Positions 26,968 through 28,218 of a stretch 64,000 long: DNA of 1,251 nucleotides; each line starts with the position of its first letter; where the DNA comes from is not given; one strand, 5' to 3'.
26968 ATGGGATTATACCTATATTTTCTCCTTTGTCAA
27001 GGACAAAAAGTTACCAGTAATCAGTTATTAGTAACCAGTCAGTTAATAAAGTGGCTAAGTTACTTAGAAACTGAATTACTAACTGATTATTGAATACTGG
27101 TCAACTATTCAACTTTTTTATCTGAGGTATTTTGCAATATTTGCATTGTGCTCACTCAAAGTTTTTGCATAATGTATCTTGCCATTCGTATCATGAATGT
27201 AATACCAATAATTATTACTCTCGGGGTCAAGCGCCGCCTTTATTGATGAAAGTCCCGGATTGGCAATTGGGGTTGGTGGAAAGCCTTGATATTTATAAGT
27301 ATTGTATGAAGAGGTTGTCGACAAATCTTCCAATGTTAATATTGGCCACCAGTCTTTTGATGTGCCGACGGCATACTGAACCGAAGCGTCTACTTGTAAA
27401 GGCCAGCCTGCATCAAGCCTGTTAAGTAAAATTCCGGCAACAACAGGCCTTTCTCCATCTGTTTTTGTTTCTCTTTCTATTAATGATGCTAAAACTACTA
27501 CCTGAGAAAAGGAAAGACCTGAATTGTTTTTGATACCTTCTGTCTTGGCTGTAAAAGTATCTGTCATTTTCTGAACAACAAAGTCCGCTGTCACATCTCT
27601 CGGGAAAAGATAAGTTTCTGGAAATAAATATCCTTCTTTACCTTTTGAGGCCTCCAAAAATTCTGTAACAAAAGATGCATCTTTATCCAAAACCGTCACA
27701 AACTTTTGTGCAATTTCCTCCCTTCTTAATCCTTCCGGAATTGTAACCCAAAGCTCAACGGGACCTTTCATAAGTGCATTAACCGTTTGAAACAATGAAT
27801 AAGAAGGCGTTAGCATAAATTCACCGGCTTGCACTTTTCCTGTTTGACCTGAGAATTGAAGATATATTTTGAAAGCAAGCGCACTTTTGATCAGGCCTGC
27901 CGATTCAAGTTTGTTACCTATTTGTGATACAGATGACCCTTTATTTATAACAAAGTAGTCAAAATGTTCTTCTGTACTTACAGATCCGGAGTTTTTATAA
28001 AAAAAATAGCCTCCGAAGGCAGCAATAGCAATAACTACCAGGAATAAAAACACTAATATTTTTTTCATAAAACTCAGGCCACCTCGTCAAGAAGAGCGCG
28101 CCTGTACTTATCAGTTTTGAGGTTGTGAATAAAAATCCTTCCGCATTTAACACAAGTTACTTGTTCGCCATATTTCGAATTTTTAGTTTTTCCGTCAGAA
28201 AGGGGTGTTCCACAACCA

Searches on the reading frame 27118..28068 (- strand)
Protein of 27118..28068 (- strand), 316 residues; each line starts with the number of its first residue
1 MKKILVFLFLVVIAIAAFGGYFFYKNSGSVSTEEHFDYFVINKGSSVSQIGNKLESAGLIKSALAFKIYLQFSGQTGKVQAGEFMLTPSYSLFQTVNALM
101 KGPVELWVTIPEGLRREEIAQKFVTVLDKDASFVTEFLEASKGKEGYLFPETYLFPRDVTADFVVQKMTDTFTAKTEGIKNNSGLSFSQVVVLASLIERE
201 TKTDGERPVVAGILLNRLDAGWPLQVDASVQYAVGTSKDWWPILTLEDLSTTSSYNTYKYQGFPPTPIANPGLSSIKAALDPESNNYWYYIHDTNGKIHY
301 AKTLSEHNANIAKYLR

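Call 31: search_protein_families(library=pfam, proteins=[window:27118-28068:-], max_evalue=0.1)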
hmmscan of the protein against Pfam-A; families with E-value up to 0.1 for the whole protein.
window:27118-28068:- (316 aa): 1 family
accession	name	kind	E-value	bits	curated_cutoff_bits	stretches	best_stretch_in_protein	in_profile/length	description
PF02618.21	YceG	-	3.4e-79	266.6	32.4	1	39-313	1-275/275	YceG-like family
